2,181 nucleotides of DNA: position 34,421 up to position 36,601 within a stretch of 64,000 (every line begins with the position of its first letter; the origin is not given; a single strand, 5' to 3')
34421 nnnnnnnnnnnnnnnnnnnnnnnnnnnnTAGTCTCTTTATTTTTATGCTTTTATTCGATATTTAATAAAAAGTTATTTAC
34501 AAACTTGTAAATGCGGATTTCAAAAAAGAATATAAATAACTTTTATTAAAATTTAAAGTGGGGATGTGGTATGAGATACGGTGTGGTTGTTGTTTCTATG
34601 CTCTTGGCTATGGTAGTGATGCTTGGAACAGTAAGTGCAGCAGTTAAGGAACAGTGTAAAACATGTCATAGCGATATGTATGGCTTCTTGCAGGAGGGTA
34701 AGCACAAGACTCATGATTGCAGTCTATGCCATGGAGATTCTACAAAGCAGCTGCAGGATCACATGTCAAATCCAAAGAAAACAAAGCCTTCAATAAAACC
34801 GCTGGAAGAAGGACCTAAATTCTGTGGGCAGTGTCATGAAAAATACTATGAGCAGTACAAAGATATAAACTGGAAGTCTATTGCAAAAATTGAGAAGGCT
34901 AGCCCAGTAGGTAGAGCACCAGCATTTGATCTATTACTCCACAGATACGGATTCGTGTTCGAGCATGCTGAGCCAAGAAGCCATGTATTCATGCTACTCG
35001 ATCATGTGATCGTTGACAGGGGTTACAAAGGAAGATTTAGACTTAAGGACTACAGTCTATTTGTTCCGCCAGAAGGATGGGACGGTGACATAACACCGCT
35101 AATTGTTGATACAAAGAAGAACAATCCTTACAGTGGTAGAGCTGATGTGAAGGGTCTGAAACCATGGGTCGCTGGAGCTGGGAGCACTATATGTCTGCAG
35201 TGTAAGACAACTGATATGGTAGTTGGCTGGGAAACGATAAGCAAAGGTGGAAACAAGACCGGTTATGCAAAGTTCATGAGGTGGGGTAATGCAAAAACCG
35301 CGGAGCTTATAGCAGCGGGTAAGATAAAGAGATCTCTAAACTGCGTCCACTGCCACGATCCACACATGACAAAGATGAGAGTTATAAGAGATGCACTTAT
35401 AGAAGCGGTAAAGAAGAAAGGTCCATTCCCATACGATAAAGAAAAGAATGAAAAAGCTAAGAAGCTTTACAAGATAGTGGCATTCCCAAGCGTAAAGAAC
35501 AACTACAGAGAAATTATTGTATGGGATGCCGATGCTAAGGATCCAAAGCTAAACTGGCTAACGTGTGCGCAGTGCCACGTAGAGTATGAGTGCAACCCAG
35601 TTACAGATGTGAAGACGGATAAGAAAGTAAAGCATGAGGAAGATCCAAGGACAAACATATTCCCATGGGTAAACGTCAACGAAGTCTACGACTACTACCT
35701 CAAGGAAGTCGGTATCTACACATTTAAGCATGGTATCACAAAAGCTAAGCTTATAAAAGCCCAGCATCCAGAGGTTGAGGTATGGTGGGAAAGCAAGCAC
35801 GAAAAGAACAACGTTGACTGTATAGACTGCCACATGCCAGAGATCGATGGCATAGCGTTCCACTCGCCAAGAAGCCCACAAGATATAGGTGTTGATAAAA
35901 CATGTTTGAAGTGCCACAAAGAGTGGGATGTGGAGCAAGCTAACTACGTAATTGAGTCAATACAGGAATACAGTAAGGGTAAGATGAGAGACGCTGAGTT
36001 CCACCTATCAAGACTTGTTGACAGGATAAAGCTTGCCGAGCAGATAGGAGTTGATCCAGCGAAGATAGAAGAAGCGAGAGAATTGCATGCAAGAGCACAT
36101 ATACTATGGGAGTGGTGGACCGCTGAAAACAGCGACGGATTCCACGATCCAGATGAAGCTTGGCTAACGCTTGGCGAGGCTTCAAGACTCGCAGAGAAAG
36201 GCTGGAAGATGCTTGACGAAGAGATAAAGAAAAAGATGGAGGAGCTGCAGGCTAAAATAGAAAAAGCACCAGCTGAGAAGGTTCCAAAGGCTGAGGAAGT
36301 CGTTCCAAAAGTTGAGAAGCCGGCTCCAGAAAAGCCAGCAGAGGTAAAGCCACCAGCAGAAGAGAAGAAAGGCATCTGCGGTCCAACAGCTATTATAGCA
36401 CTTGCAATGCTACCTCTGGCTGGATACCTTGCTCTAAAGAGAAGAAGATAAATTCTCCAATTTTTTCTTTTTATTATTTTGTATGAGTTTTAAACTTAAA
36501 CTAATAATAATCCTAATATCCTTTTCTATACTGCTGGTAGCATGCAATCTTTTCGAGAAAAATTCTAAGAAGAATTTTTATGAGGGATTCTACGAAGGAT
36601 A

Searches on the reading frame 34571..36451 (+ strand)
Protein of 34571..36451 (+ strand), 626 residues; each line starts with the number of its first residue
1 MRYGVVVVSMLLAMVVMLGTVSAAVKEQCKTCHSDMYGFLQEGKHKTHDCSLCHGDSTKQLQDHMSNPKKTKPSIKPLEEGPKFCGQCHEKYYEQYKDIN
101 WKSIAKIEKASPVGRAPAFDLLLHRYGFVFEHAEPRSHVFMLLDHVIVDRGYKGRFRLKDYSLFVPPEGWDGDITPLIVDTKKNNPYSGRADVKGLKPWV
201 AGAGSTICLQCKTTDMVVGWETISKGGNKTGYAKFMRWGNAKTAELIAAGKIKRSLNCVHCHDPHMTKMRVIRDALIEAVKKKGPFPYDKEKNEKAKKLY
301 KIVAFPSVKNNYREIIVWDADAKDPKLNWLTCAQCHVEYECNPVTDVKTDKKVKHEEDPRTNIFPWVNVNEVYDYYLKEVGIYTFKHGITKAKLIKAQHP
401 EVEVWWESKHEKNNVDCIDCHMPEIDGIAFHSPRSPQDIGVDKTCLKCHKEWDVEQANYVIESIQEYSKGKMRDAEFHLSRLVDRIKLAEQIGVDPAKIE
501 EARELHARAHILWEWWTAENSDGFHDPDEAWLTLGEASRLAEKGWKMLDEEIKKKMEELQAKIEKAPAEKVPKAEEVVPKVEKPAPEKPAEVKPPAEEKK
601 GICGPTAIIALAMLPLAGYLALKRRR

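Call 3: search_protein_families(library=pfam, proteins=[window:34571-36451:+], max_evalue=0.01)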
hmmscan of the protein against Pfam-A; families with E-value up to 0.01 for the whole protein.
window:34571-36451:+ (626 aa): 4 families
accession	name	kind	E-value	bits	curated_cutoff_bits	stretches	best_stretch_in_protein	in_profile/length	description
PF02335.20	Cytochrom_C552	-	4.3e-48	164.8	24.1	1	202-588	84-419/438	Cytochrome c552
PF14537.11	Cytochrom_c3_2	-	8e-09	36.3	25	1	27-94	7-69/79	Cytochrome c3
PF14522.11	Cytochrome_C7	-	2.9e-06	27.4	24.8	0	409-451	7-50/67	Cytochrome c7 and related cytochrome c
PF09699.15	Paired_CXXCH_1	-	0.0036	17.4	20.6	0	257-268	8-19/41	Doubled CXXCH motif (Paired_CXXCH_1)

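Call 4: search_protein_families(library=ncbifam, proteins=[window:34571-36451:+], max_evalue=0.01)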
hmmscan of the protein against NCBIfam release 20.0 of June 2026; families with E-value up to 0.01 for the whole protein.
window:34571-36451:+ (626 aa): 6 families
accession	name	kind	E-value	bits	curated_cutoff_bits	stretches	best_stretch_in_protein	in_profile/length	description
NF008339.0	PRK11125.1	equivalog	2.3e-28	99.1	595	1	205-542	126-417/487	ammonia-forming cytochrome c nitrite reductase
TIGR03152.1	cyto_c552_HCOOH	exception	3.4e-22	78.8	692.5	1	251-537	116-370/441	ammonia-forming nitrite reductase cytochrome c552 subunit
TIGR03153.1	cytochr_NrfH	equivalog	3.8e-06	27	134.2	0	22-56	98-135/138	cytochrome c nitrite reductase small subunit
NF040968.1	FeS_ExtO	equivalog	0.00037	19.4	200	1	10-96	5-76/416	selenite/tellurite reduction operon b-type cytochrome iron-sulfur cluster-binding subunit ExtO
TIGR03508.1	decahem_SO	subfamily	0.00042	19.9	192.2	1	401-460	81-135/258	DmsE family decaheme c-type cytochrome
NF041028.1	decahem_GSU2203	exception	0.0054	16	325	1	401-473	112-176/317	GSU2203 family decaheme c-type cytochrome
